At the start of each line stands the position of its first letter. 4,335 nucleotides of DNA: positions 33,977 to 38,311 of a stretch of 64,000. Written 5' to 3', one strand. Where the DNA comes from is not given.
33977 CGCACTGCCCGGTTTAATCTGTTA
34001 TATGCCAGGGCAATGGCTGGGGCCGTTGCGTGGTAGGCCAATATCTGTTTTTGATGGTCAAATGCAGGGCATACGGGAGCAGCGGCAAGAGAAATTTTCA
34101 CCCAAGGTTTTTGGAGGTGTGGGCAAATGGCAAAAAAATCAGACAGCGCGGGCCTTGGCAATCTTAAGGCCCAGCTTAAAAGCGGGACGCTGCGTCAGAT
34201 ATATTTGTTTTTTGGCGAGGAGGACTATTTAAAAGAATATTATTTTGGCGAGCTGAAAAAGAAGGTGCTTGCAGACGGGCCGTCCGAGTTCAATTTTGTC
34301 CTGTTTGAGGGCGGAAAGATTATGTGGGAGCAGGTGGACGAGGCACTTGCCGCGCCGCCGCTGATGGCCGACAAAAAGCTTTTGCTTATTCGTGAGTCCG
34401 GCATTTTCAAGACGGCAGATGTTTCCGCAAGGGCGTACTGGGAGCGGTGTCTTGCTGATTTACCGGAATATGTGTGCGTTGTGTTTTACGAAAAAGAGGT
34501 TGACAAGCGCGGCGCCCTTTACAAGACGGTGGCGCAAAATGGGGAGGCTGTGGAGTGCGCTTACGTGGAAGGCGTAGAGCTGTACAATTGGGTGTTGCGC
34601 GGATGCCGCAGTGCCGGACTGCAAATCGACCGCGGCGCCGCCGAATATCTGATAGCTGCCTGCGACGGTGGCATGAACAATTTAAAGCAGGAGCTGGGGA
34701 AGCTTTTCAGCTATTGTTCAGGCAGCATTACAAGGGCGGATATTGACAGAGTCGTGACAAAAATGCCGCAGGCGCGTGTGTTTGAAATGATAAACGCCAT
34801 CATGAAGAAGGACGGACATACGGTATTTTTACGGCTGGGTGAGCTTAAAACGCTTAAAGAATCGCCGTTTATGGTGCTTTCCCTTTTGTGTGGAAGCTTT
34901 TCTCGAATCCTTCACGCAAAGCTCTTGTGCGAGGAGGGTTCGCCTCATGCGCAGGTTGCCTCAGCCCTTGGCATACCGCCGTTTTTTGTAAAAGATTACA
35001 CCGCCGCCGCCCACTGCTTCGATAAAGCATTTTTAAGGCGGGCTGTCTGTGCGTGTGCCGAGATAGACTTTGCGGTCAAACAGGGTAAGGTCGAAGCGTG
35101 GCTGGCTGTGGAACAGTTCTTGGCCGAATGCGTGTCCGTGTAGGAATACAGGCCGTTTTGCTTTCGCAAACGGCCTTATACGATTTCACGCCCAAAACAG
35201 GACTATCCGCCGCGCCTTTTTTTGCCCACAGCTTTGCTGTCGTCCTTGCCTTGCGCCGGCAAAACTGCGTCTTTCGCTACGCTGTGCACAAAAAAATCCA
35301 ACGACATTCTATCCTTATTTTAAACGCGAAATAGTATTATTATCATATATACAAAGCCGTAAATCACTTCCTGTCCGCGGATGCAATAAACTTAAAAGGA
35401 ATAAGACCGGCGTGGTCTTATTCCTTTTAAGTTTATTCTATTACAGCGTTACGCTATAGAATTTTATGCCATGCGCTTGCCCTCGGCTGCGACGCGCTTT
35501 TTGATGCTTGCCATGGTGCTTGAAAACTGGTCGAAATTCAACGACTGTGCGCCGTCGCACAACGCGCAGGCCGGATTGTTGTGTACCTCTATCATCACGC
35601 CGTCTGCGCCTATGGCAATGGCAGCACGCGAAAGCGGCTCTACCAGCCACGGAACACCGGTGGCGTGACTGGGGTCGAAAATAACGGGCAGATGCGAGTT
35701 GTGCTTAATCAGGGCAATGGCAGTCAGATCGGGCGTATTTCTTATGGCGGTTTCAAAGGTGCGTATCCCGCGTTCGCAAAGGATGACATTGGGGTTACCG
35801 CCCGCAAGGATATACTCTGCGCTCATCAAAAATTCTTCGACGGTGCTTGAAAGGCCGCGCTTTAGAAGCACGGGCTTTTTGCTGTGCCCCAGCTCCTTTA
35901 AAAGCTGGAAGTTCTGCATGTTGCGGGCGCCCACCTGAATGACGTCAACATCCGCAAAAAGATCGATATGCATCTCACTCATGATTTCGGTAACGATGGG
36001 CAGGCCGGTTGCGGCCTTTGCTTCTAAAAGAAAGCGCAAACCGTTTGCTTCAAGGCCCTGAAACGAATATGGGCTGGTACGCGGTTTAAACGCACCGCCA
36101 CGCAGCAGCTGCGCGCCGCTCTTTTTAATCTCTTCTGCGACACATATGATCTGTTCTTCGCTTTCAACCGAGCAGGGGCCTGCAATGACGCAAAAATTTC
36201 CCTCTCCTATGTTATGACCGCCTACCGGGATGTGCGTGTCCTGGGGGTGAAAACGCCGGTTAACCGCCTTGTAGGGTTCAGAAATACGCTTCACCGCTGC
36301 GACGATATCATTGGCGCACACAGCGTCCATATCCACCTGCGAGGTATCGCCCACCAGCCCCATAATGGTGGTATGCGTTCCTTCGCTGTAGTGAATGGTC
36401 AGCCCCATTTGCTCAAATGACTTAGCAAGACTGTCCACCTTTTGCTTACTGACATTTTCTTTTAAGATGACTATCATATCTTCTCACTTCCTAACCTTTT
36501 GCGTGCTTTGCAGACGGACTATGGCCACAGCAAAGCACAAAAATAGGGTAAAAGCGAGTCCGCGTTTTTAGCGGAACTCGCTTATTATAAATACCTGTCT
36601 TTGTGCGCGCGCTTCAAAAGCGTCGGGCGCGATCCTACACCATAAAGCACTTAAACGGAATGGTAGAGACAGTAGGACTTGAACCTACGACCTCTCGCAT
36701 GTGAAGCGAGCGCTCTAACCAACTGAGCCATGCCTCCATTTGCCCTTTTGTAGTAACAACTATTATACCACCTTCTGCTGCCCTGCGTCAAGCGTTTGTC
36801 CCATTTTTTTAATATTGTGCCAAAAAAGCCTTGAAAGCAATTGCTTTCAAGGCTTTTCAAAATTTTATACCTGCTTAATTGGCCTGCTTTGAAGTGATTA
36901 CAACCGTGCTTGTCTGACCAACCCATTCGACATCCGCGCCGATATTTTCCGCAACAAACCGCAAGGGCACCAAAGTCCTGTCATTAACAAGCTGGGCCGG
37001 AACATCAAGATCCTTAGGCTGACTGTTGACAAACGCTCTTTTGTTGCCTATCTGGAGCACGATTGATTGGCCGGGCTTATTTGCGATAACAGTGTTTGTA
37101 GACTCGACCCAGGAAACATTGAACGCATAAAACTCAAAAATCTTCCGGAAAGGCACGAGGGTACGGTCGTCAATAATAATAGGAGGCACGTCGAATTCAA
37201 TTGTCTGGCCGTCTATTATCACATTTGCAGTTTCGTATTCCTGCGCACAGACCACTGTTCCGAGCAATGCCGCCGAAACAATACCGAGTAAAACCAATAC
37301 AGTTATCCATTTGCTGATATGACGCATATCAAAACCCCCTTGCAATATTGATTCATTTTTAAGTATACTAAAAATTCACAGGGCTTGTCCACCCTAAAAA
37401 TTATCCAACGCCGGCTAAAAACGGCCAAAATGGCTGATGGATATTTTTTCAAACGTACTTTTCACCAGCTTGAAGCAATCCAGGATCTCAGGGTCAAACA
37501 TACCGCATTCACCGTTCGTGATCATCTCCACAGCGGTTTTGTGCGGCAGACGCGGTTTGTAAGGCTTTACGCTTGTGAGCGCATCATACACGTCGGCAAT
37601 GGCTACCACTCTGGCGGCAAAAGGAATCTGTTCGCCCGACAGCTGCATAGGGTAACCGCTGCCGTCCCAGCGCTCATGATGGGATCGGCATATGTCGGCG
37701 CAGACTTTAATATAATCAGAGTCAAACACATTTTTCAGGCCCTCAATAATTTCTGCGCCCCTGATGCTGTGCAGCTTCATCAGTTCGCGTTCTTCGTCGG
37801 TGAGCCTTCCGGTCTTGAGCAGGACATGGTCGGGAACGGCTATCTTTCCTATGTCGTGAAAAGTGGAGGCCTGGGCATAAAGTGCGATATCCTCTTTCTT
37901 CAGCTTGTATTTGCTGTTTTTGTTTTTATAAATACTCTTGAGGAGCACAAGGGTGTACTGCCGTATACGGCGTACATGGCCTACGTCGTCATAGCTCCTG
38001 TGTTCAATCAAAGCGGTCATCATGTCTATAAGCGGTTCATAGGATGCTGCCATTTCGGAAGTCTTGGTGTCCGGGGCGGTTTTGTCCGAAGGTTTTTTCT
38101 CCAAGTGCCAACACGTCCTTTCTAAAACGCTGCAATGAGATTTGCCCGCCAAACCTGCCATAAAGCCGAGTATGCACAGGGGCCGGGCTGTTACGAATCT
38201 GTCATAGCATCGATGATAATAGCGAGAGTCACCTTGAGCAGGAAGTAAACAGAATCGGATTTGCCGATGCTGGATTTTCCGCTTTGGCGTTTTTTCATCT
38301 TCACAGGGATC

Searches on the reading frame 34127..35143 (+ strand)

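Call 36: search_protein_families(library=pfam, proteins=[window:34127-35143:+], max_evalue=0.001)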
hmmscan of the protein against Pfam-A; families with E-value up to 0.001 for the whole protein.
window:34127-35143:+ (338 aa): 2 families
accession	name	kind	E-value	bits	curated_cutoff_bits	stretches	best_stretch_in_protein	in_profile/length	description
PF21694.2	DNA_pol3_delta_C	-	1.6e-24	86.7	27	1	216-334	2-120/121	DNA polymerase III delta subunit, C-terminal domain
PF06144.19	DNA_pol3_delta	-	4.6e-10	40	21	1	26-144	1-123/124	DNA polymerase III, delta subunit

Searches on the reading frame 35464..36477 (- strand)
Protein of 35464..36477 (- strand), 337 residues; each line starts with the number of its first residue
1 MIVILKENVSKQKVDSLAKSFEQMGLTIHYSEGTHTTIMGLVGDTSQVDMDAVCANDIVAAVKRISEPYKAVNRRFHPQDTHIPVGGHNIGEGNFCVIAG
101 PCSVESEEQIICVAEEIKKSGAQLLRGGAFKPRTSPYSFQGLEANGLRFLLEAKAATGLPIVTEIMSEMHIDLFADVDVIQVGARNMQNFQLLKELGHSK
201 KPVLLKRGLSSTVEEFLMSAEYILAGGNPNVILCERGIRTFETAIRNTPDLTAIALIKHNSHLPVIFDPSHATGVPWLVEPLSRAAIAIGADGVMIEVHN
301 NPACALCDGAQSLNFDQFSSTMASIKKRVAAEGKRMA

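Call 36: search_protein_families(library=pfam, proteins=[window:35464-36477:-], max_evalue=0.001)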
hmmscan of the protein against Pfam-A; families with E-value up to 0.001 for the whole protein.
window:35464-36477:- (337 aa): 3 families
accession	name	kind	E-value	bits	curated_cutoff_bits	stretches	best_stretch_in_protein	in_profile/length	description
PF00793.26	DAHP_synth_1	-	3.1e-76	256.3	25.5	1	89-321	11-257/270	DAHP synthetase I family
PF18152.6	DAHP_snth_FXD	-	3.7e-21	75.1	27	1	1-67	1-67/67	DAHP synthase ferredoxin-like domain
PF03102.20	NeuB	-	7.5e-06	26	22.1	1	150-334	61-238/241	NeuB family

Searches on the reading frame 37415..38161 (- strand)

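Call 36: search_protein_families(library=pfam, proteins=[window:37415-38161:-], max_evalue=0.001)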
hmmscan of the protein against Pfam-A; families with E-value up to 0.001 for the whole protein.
window:37415-38161:- (248 aa): 3 families
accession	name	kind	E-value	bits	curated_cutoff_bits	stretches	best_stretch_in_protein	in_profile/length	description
PF13487.12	HD_5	-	6.7e-29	101.3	27.2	1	85-226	32-170/170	HD domain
PF01966.28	HD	-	2.2e-16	60.6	22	1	84-194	20-115/116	HD domain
PF24391.1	HD-CE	-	2.3e-05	24.7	27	1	59-167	8-152/263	HD-CE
